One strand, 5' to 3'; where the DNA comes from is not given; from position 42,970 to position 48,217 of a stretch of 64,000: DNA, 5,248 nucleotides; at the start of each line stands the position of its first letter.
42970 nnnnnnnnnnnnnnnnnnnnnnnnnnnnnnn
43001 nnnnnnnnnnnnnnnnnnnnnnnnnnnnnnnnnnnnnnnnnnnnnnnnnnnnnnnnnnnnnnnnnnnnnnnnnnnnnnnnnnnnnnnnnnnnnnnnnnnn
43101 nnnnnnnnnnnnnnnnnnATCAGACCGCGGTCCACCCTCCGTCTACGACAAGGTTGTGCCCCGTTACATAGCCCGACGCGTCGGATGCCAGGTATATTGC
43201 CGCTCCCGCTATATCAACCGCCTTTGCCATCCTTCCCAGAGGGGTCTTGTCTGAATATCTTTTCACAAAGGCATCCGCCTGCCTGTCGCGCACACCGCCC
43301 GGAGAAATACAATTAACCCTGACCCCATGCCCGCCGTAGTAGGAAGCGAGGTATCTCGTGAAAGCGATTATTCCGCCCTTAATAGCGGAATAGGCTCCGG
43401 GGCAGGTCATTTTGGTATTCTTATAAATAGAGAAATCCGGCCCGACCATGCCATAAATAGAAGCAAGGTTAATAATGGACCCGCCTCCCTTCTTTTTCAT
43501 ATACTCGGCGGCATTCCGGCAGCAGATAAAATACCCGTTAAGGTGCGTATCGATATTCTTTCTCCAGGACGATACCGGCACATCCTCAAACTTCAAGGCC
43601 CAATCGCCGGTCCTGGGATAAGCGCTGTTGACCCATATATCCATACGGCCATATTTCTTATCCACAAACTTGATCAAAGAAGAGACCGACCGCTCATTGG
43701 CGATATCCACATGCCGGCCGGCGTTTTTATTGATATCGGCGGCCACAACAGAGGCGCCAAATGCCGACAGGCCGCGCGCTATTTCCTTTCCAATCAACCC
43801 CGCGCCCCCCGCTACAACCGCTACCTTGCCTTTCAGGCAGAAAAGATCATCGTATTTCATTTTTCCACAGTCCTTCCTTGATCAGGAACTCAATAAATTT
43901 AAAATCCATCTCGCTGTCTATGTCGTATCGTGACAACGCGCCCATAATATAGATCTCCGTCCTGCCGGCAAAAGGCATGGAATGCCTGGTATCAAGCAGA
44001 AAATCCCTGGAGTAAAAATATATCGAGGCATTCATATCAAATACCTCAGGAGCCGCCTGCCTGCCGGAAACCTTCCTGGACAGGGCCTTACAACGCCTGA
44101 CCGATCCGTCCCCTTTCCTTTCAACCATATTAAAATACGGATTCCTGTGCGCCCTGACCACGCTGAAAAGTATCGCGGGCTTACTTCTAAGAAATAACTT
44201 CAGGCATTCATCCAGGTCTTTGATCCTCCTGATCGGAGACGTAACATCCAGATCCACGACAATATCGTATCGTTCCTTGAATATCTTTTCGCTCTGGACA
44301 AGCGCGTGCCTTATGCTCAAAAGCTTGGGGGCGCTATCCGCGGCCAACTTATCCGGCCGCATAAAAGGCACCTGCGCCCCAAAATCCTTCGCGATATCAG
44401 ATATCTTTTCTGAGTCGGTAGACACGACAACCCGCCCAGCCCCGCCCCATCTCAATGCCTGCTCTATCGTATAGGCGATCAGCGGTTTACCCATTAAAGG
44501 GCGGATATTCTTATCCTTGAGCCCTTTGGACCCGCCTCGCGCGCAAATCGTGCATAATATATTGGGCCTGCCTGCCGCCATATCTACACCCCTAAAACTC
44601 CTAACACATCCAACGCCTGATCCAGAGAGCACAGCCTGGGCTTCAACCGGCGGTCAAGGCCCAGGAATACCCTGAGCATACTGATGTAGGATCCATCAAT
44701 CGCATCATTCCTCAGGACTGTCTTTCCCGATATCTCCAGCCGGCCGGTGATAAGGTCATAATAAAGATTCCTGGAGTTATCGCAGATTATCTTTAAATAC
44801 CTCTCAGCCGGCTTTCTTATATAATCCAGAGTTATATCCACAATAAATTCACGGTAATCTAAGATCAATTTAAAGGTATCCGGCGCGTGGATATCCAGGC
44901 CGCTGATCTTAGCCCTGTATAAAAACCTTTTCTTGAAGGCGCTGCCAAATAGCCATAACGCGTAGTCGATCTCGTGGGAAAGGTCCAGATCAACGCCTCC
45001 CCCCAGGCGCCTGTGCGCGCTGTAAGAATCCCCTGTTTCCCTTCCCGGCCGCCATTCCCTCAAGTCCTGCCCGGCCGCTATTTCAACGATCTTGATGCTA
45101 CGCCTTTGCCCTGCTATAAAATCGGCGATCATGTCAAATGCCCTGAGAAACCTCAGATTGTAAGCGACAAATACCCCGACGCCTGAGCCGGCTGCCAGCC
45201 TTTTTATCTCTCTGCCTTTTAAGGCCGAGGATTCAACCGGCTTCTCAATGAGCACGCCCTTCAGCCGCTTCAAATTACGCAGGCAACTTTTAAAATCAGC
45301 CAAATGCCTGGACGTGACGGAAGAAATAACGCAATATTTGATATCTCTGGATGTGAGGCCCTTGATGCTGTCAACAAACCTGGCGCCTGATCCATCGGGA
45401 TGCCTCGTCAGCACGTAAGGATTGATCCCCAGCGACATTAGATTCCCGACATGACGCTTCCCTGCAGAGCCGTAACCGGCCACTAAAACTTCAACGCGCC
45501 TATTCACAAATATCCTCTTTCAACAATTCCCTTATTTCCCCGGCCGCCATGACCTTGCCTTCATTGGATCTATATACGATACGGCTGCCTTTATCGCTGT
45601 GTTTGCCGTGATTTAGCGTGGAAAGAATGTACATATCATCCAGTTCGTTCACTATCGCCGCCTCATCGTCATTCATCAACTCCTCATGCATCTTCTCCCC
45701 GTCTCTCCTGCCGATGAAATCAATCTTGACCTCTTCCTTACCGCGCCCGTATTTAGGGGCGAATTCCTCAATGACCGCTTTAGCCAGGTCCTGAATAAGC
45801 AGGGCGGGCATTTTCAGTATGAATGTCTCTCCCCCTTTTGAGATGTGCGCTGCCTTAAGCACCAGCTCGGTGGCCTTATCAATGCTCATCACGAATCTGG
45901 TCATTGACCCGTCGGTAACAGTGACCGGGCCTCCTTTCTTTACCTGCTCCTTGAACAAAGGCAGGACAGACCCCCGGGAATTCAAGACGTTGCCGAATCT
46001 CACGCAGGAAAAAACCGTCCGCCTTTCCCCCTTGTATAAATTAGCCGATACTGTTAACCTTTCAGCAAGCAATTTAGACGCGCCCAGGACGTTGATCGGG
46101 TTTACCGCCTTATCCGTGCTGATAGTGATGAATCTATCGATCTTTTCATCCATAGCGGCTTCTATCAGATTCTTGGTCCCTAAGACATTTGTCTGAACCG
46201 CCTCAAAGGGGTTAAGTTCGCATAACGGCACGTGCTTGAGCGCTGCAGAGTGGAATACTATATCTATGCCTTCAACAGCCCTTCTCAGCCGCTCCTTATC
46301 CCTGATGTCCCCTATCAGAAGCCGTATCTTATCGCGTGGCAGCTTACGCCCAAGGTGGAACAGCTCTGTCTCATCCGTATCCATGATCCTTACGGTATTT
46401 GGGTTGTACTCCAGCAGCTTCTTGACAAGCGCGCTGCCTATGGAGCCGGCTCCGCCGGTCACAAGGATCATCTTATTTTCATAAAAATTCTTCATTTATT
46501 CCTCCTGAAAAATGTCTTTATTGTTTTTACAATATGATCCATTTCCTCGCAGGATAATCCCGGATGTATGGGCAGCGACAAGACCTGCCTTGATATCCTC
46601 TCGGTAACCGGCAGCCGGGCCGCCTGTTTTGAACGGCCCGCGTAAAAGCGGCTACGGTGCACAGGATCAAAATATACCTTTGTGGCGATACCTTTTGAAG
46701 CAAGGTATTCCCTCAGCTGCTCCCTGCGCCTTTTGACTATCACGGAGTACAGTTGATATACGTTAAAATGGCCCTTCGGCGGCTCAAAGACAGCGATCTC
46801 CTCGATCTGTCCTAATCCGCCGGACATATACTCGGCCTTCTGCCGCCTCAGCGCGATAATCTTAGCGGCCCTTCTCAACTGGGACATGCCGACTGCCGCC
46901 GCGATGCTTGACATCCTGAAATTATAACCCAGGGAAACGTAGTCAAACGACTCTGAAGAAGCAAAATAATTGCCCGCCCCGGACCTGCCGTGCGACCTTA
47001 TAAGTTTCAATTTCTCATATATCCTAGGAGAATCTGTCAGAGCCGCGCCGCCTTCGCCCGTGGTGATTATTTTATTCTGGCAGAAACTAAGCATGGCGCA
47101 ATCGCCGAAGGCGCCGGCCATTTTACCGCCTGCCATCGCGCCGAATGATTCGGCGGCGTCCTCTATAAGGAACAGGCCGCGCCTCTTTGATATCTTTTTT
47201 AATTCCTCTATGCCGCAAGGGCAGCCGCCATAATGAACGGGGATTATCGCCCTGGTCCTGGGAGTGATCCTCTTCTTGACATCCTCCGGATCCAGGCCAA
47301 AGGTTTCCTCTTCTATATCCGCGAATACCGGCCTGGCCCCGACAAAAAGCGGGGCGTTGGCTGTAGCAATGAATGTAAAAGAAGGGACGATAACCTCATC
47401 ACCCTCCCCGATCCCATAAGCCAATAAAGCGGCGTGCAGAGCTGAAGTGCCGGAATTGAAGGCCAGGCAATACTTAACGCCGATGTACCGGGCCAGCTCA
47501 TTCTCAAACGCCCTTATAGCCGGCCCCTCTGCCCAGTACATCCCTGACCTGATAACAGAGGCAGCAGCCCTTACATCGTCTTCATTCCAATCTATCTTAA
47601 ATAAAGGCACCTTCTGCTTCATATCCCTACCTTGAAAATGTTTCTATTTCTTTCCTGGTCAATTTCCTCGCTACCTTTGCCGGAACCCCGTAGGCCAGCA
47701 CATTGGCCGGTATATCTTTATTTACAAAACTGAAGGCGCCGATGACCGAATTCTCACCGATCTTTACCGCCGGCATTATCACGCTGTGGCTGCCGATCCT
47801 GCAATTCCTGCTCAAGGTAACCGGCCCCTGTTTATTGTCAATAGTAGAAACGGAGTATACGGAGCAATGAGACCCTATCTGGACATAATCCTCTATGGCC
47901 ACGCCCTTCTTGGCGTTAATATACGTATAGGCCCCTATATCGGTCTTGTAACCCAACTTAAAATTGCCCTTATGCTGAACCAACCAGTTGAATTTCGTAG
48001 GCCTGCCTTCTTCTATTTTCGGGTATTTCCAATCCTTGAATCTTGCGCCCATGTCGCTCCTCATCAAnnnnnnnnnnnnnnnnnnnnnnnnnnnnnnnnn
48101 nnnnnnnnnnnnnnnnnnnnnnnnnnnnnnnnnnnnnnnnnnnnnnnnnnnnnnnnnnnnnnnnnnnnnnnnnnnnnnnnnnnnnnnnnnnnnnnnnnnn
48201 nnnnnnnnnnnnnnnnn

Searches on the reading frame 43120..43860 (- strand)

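Call 24: search_protein_families(library=pfam, proteins=[window:43120-43860:-], max_evalue=0.00001)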
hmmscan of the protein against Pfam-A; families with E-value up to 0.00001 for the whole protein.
window:43120-43860:- (246 aa): 2 families
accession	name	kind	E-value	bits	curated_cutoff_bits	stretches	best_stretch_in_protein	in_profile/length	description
PF13561.12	adh_short_C2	-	1.7e-46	159.2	27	1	23-244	8-236/236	Enoyl-(Acyl carrier protein) reductase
PF00106.31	adh_short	-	1.3e-30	106.8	26.6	1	12-191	1-183/195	short chain dehydrogenase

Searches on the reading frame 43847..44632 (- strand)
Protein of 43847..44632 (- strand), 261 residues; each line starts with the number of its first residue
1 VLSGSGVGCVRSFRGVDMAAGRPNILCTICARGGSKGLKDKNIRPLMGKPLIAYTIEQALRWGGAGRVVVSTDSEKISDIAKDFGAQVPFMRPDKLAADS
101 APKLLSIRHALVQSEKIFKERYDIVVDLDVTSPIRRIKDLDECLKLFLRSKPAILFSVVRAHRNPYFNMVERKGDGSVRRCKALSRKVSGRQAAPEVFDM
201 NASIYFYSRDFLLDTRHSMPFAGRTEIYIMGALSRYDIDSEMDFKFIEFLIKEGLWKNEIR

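Call 24: search_protein_families(library=pfam, proteins=[window:43847-44632:-], max_evalue=0.00001)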
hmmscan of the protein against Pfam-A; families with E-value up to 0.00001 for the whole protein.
window:43847-44632:- (261 aa): 1 family
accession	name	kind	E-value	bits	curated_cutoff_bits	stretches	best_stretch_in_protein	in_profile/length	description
PF02348.25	CTP_transf_3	-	6.3e-23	82.2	22.6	1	28-250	3-205/217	Cytidylyltransferase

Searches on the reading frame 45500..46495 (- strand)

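Call 24: search_protein_families(library=pfam, proteins=[window:45500-46495:-], max_evalue=0.00001)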
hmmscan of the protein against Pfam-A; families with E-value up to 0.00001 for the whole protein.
window:45500-46495:- (331 aa): 9 families
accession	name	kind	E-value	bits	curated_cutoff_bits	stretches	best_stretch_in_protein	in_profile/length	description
PF02719.21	Polysacc_synt_2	-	2e-105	352.6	20.2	1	10-291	1-291/293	Polysaccharide biosynthesis protein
PF01370.27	Epimerase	-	3.5e-24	86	20.9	1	10-216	1-225/240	NAD dependent epimerase/dehydratase family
PF01073.25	3Beta_HSD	-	3e-21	76.1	22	1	11-133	1-122/280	3-beta hydroxysteroid dehydrogenase/isomerase family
PF16363.11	GDP_Man_Dehyd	-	4.3e-19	69.6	27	1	11-128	1-130/332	GDP-mannose 4,6 dehydratase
PF13460.12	NAD_binding_10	-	9.2e-13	48.9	27.2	1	14-131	1-102/184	NAD(P)H-binding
PF04321.23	RmlD_sub_bind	-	6.1e-12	45.6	27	1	9-148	2-136/287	RmlD substrate binding domain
PF05368.20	NmrA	-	7e-12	46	27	1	7-194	2-177/298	NmrA-like family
PF07993.18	NAD_binding_4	-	4.4e-11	42.9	20.1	1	12-134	1-143/258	Male sterility protein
PF00106.31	adh_short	-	2.7e-07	30.7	26.6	1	8-117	1-122/195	short chain dehydrogenase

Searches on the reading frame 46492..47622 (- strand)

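Call 24: search_protein_families(library=pfam, proteins=[window:46492-47622:-], max_evalue=0.00001)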
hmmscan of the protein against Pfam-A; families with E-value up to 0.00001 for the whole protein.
window:46492-47622:- (376 aa): 1 family
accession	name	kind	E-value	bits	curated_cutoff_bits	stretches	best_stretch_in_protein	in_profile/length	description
PF01041.23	DegT_DnrJ_EryC1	-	3.1e-114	382.4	19.8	1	14-368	5-359/360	DegT/DnrJ/EryC1/StrS aminotransferase family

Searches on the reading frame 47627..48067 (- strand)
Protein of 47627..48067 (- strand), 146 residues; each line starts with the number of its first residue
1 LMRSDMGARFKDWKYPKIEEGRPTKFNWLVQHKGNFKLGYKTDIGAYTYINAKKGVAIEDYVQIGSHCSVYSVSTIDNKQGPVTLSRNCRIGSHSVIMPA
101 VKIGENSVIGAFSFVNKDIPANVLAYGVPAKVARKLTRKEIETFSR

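Call 23: search_protein_families(library=pfam, proteins=[window:47627-48067:-], max_evalue=0.00001)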
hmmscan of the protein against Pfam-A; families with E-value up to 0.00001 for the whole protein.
window:47627-48067:- (146 aa): 2 families
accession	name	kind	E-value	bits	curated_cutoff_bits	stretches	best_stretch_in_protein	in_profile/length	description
PF00132.30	Hexapep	-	1.5e-12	47.1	27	1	83-116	2-35/36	Bacterial transferase hexapeptide (six repeats)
PF14602.12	Hexapep_2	-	3.5e-06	27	27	0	83-111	2-28/34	Hexapeptide repeat of succinyl-transferase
